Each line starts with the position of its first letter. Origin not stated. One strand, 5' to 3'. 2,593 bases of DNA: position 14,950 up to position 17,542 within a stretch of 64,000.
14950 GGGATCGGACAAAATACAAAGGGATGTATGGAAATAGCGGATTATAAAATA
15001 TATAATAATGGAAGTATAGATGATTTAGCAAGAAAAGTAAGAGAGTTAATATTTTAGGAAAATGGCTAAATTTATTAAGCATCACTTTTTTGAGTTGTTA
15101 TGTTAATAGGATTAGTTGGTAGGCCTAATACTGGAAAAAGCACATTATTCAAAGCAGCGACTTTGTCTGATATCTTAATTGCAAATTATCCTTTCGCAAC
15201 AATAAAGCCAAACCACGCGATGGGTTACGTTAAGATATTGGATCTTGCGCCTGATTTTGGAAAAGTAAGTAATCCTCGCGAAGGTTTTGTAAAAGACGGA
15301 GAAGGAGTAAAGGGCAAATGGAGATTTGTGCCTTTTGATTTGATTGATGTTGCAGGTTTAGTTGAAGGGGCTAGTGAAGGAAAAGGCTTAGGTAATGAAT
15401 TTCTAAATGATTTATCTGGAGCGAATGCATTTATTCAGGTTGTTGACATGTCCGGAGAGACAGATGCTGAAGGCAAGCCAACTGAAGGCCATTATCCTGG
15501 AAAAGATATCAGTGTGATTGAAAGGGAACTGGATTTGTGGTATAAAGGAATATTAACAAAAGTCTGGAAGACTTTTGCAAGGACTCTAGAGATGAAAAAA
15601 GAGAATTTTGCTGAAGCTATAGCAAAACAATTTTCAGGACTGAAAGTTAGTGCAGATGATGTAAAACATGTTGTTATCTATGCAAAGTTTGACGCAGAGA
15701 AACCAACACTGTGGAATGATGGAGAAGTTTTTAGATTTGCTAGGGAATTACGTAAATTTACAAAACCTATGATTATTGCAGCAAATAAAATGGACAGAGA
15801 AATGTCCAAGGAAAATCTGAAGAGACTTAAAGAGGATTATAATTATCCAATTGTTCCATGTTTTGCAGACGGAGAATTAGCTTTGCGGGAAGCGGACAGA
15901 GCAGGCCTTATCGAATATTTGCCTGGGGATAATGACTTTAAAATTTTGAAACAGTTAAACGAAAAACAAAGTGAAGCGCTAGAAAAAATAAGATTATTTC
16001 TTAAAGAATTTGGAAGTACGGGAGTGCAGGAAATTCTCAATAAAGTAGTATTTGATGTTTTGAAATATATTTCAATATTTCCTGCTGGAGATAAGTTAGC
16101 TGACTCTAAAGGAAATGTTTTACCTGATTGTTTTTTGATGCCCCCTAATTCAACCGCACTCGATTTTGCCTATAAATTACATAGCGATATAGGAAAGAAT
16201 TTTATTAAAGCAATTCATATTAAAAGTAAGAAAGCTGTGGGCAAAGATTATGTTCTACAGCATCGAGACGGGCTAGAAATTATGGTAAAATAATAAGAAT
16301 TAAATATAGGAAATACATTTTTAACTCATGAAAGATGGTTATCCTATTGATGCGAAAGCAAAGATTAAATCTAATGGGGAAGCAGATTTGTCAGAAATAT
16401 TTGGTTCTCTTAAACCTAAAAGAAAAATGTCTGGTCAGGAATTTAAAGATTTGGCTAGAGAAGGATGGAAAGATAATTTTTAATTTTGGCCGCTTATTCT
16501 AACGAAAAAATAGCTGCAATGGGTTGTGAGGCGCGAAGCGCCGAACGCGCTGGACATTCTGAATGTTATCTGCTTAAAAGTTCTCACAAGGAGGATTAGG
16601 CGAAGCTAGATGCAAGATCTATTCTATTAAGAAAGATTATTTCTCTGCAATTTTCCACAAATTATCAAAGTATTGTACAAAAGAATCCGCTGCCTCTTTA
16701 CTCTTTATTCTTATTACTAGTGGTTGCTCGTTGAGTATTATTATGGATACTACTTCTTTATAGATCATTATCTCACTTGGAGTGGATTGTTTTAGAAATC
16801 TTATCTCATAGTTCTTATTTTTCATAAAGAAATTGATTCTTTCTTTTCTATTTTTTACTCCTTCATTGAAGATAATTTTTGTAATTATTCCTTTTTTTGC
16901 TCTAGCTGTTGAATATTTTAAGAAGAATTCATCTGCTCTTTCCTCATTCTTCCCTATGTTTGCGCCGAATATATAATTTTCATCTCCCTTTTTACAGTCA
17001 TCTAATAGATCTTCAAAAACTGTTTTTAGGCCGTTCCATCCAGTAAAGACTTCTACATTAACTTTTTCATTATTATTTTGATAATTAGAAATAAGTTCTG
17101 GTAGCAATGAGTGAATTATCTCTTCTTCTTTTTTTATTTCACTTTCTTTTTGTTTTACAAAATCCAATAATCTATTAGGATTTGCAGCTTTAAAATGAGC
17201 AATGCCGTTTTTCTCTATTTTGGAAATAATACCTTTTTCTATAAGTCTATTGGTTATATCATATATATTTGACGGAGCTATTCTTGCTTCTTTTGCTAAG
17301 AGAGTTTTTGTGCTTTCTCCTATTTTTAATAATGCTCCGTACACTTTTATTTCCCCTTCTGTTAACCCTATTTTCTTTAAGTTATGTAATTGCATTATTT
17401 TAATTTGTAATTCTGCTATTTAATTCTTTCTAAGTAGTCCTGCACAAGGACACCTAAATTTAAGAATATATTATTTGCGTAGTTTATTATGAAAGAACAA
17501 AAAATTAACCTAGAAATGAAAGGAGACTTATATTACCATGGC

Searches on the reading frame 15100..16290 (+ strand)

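Call 60: search_protein_families(library=pfam, proteins=[window:15100-16290:+], max_evalue=0.0001)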
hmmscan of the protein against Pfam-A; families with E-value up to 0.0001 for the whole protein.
window:15100-16290:+ (397 aa): 4 families
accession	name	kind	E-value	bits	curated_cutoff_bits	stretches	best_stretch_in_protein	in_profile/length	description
PF08438.16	YGR210-like_G4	-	4.9e-35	120.7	24.7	1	227-329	1-106/108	Obg-like GTPase YGR210-like, G4 motif-containing domain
PF01926.29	MMR_HSR1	-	9.2e-16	58.4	21.9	1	3-119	2-87/113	50S ribosome-binding GTPase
PF02824.27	TGS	-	6.7e-09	36.1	22.2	1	341-395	5-59/60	TGS domain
PF02421.24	FeoB_N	-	2.3e-08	34.1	27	1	3-39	3-39/156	Ferrous iron transport protein B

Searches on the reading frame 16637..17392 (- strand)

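Call 61: search_protein_families(library=pfam, proteins=[window:16637-17392:-], max_evalue=0.0001)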
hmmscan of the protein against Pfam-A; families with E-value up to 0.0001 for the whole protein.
window:16637-17392:- (251 aa): 1 family
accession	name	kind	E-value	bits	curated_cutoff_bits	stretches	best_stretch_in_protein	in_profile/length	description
PF01978.25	TrmB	-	5.5e-13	49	25.6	1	5-72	1-67/68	Sugar-specific transcriptional regulator TrmB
